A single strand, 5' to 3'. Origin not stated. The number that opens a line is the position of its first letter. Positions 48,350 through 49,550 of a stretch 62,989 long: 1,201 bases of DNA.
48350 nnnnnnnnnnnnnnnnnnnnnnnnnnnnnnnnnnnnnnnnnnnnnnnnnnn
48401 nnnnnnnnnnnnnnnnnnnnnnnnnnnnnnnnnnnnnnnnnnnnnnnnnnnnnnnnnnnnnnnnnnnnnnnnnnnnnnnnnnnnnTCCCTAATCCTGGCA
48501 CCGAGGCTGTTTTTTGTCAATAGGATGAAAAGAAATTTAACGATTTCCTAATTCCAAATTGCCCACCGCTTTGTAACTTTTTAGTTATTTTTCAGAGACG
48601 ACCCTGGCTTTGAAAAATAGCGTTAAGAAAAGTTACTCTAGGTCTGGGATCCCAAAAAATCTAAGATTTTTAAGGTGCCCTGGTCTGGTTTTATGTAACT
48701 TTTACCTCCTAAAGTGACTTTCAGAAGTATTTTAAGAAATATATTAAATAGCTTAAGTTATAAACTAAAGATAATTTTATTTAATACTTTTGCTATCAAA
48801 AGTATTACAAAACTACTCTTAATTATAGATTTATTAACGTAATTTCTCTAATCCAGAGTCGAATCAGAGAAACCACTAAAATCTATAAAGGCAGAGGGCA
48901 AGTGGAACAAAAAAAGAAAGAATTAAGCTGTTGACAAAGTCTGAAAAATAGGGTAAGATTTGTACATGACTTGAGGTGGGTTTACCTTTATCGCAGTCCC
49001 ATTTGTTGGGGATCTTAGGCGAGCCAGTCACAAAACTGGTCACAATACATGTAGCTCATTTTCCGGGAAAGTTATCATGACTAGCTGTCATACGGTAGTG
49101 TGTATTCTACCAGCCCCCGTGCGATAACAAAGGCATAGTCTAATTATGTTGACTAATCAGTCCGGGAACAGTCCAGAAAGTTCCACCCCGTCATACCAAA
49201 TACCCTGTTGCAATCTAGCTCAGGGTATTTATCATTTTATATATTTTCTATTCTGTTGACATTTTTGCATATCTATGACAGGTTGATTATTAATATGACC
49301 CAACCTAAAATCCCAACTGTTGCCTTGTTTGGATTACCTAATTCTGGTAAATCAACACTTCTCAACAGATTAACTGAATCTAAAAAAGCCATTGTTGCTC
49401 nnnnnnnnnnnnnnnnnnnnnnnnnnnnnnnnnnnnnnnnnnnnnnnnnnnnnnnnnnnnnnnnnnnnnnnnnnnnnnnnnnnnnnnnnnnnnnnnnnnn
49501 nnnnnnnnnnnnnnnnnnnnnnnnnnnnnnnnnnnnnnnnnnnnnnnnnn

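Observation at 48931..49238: Promoter-to-terminator defined, GC-enriched structured RNA of about 270 nt upstream of der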

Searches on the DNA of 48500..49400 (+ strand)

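Call 4: search_rna_families(source=window, start=48500, end=49400, threshold=evalue, max_evalue=10, show_alignments=5)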
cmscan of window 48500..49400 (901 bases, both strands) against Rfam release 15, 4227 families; matches with E-value up to 10: 6.
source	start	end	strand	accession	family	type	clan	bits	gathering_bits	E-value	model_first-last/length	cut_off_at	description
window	49178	49243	-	RF02780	PutA_thermometer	Cis-reg; thermoregulator;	-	19.4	51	1.1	1-72/72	no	PutA 5' UTR thermometer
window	48631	48745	-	RF02310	TtnuHACA2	Gene; snRNA; snoRNA; HACA-box;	-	19.3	100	3.4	1-121/121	no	Tetrahymena snoRNA TtnuHACA2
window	48763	48830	-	RF00526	snoMe28S-U3344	Gene; snRNA; snoRNA; CD-box;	-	19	50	2.7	1-83/83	no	Small nucleolar RNA Me28S-U3344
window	48571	48638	+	RF03478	mir-630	Gene; miRNA;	-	17.5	90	2.4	1-76/76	no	mir-630 microRNA precursor family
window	48917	48956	+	RF02929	algC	Cis-reg;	-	14.9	33.8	8.4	1-52/52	no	algC RNA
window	48824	48887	-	RF04209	MIR7533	Gene; miRNA;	-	13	230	8.7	1-249/249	no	MIR7533 microRNA precursor family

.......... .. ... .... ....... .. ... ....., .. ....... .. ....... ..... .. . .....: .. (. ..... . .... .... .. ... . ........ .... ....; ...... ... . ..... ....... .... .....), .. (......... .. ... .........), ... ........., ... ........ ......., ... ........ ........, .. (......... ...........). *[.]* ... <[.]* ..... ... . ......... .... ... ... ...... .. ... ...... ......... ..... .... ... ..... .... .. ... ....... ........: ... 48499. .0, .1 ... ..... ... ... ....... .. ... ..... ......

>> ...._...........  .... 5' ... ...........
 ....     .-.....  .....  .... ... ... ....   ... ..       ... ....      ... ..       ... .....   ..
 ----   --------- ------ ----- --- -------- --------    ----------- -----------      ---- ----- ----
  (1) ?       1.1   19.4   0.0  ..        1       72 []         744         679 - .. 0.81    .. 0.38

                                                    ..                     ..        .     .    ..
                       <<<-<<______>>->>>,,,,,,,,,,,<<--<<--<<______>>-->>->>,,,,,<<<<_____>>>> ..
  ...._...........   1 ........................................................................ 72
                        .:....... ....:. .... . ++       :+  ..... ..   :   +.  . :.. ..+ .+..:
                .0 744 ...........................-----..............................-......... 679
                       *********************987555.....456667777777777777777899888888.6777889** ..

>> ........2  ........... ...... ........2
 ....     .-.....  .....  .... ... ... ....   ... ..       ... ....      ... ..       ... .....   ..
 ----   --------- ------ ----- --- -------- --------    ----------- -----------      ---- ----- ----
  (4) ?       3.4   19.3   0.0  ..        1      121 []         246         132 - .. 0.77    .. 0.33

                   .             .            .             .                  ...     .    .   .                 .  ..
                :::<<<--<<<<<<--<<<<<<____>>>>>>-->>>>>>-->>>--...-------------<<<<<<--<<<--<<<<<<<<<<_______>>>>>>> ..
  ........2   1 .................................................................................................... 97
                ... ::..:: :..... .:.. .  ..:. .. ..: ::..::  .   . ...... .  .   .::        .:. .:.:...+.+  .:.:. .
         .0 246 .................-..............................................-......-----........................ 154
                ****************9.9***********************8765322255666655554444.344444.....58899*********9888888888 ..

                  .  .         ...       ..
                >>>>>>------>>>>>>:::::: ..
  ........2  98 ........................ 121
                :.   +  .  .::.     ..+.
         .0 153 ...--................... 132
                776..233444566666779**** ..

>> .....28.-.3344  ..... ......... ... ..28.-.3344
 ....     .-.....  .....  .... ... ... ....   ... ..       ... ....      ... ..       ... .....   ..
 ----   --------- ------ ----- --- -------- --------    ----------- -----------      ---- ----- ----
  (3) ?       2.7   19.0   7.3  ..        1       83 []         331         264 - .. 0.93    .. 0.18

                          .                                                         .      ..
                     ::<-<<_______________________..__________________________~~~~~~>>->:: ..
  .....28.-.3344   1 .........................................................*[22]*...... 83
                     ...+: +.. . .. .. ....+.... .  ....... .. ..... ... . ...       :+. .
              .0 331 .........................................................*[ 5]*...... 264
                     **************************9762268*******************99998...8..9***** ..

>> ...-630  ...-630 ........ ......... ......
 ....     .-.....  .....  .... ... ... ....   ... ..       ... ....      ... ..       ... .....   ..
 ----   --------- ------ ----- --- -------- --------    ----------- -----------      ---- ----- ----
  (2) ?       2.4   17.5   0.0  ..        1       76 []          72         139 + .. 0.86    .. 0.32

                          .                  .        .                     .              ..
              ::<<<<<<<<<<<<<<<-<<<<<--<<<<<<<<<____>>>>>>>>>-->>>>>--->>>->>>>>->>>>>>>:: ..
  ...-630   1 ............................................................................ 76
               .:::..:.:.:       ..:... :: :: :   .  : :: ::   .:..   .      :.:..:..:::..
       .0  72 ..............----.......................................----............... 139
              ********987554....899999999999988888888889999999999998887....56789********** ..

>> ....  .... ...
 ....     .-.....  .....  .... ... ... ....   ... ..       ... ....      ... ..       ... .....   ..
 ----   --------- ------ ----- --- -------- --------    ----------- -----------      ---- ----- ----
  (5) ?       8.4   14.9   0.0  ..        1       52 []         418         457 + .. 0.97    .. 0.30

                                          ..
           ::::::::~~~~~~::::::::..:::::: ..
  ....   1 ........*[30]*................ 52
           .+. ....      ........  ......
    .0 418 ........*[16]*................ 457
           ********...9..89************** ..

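Call 25: search_dna_similar(query=window:48931-49260:+, collection=phages, mode=distant, max_evalue=1)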
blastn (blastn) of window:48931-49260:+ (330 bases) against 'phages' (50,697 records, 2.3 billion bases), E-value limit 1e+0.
No match.

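Call 26: search_dna_similar(query=window:48931-49260:+, collection=plasmids, mode=distant, max_evalue=1)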
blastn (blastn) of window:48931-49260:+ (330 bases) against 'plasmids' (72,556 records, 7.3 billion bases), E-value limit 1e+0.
No match.
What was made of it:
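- On Structured RNA family (any): Phage and plasmid collections (calls 25, 26).
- Tried and rejected: No match (calls 25, 26).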

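Call 30: search_rna_families(source=window, start=48955, end=49240, threshold=evalue, max_evalue=10, show_alignments=6)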
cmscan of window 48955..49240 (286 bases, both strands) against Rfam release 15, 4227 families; matches with E-value up to 10: 1.
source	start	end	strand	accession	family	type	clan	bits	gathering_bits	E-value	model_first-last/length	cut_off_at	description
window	49198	49230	+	RF02495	ohsC_RNA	Gene; antitoxin;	-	18.9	50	1.5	40-72/77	no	Oppression of Hydrophobic ORF by sRNA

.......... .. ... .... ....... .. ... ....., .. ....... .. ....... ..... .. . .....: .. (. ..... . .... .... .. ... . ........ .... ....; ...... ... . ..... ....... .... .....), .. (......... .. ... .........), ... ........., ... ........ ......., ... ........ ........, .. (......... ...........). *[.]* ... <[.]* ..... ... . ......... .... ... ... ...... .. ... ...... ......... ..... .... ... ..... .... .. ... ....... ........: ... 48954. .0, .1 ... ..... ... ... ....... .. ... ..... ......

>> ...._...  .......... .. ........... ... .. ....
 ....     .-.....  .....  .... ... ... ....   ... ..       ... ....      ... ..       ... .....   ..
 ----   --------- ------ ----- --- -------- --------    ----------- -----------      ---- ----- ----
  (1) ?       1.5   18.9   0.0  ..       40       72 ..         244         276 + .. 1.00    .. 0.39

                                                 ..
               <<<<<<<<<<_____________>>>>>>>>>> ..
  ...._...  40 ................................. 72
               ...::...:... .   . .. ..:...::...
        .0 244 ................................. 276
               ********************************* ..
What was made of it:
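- On SRP RNA (4.5S or large bacterial): No Rfam SRP model hit at E <= 10 (calls 4, 30).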

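Call 77: build_rna_model(alignment_id=A1, structure=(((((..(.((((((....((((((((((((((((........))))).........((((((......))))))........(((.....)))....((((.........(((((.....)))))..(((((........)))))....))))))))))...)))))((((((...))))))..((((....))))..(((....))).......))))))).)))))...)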
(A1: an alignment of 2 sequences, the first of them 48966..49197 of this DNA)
Model R1 built from alignment A1 (2 sequences, 232 columns); structure: as given.
model positions 232; base pairs 64; branch points 7; effective number of sequences 0.71; information 0.589 bits per position. Calibrated on 0.2 Mb of random sequence (short: E-values are rough).
structure used (alignment columns):
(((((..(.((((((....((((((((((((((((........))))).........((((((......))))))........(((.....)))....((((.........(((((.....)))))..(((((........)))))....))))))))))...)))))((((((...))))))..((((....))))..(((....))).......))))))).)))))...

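Call 78: search_with_rna_model(model_id=R1, sources=[window, L001, L002, L003, L005, L006, L007, L008, L009, L010], max_evalue=10)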
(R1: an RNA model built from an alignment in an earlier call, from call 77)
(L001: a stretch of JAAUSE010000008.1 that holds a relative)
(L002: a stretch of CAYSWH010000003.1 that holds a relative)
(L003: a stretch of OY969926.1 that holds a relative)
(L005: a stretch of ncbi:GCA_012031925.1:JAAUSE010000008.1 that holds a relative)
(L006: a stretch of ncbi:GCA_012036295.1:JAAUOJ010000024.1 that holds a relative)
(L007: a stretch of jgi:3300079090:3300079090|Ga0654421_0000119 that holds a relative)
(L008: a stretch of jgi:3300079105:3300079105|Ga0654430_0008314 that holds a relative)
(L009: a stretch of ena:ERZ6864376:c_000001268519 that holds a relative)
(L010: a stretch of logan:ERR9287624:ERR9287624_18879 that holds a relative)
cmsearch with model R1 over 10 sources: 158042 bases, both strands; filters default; matches with E-value up to 10: 5.
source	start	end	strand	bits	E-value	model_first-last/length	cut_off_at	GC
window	48966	49197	+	300.5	4.3e-118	1-232/232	no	0.46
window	8673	8783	+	12.1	0.0028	1-232/232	no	0.35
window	58413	58431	+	5.7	1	1-232/232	no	0.53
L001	3161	3218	-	5.2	1.6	1-232/232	no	0.41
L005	1706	1763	+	5.2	1.6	1-232/232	no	0.41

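Call 90: search_with_rna_model(model_id=R1, sources=[L020, L021, L022, L023, L024], max_evalue=10)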
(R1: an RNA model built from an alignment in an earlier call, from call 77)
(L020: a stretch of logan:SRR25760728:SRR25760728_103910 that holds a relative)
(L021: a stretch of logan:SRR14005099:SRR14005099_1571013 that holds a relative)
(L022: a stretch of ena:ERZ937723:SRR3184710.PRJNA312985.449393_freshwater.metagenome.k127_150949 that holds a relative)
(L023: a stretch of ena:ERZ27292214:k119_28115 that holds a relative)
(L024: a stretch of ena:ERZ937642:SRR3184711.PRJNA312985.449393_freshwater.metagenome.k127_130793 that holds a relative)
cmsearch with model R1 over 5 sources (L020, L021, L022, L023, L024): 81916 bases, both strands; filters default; matches with E-value up to 10: 0.
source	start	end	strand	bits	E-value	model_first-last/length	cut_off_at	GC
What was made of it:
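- On Structured RNA family (any): Covariance model R1 over 240 kb, made up of the window plus about 177 kb of relatives' loci (calls 78, 90).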

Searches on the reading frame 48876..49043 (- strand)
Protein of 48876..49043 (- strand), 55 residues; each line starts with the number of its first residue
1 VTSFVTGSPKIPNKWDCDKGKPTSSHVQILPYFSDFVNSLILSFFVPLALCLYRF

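Call 73: find_encoding_contigs(protein=window:48876-49043:-, flank=3000, max_places=6)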
Protein window:48876-49043:- (55 aa): no gene with exactly this product is on record in the collection.

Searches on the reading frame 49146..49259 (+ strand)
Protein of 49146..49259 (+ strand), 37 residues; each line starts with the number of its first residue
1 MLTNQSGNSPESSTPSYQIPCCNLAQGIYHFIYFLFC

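Call 74: find_encoding_contigs(protein=window:49146-49259:+, flank=3000, max_places=6)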
Protein window:49146-49259:+ (37 aa): no gene with exactly this product is on record in the collection.
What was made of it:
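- Tried and rejected: The small ORFs here are not on record as called genes (calls 73, 74).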
